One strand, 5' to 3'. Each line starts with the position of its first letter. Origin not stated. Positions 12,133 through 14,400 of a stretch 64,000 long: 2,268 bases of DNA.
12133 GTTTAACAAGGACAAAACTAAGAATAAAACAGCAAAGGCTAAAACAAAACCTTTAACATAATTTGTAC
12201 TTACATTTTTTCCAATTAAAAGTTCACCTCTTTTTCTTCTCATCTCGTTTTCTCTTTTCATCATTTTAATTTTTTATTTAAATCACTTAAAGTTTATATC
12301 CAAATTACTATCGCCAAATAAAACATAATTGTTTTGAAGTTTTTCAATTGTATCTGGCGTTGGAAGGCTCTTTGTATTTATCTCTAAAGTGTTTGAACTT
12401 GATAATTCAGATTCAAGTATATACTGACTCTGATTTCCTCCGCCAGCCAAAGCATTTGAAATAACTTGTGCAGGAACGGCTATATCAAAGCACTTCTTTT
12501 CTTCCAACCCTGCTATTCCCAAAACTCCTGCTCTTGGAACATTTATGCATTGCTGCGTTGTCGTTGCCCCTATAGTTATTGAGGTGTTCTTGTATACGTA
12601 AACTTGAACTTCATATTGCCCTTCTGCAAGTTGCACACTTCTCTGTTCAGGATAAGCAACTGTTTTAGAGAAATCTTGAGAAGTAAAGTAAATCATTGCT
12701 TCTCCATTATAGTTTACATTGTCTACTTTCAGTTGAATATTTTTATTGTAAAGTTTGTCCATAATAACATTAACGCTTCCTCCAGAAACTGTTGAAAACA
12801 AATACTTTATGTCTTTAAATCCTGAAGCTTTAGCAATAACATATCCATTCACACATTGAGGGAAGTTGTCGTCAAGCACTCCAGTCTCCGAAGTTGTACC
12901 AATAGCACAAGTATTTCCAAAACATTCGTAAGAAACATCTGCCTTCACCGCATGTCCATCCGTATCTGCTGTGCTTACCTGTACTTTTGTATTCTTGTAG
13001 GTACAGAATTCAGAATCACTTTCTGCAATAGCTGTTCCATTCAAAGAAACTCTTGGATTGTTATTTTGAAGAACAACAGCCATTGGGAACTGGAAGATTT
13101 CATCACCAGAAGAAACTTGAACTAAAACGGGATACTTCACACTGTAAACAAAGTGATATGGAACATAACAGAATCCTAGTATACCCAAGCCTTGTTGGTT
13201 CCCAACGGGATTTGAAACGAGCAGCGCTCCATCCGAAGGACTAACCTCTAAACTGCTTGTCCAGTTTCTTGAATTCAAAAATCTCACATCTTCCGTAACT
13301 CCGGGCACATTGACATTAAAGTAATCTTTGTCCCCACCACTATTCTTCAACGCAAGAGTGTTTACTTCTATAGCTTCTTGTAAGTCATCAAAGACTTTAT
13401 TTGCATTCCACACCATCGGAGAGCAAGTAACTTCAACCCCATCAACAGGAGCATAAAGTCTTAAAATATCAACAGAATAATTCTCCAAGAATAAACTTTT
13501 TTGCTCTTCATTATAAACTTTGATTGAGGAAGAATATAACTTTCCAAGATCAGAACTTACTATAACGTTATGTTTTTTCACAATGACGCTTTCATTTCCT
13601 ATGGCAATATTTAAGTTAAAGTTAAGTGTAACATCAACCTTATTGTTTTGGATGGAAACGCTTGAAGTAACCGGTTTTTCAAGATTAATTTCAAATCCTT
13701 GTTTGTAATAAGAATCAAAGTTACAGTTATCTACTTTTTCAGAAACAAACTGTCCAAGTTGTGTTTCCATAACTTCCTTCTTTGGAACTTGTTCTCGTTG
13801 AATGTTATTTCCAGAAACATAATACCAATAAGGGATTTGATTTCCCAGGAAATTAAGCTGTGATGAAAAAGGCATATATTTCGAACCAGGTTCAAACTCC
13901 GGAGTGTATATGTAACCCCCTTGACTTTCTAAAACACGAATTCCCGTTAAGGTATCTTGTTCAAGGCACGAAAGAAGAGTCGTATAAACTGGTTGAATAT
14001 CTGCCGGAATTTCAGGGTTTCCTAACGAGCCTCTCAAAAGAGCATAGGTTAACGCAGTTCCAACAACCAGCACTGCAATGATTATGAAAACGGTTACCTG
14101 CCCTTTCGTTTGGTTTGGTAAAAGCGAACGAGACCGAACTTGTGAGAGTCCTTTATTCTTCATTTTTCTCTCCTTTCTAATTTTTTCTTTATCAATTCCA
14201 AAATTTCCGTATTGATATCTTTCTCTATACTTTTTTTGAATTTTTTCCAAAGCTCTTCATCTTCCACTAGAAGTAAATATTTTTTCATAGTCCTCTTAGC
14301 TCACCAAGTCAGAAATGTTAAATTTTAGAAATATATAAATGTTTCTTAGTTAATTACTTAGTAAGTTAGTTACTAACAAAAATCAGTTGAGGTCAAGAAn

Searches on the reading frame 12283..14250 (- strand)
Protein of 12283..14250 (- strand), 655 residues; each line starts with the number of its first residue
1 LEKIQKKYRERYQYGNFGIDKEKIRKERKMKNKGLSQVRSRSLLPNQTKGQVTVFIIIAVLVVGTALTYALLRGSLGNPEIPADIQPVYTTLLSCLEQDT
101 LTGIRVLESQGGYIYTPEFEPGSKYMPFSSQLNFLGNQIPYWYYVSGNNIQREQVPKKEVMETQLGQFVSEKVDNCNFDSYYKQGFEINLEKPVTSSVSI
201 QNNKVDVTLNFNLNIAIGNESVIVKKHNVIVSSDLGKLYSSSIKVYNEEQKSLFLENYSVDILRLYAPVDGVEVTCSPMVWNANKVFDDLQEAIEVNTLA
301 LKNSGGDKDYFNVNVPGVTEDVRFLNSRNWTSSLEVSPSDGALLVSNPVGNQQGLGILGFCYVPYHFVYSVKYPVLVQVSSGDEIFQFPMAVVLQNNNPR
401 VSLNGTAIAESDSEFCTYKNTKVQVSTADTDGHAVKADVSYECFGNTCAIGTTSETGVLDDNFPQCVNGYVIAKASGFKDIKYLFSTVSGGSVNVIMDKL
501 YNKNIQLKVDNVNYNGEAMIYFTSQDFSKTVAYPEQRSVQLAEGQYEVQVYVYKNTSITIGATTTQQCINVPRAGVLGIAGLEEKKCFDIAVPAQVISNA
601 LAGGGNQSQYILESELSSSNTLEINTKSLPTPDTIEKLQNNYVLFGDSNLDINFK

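Call 10: search_protein_families(library=pfam, proteins=[window:12283-14250:-], max_evalue=0.001)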
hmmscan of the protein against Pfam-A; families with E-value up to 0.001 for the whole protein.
window:12283-14250:- (655 aa): 0 families

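Call 68: search_protein_families(library=ncbifam, proteins=[window:12283-14250:-], max_evalue=0.01)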
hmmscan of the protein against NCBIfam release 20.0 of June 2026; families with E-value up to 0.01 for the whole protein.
window:12283-14250:- (655 aa): 0 families
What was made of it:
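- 12283..14250 (-): Conserved 655-aa partner gene immediately upstream. It probably forms an operon with the giant gene. No Pfam or NCBIfam hit (calls 10, 68).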
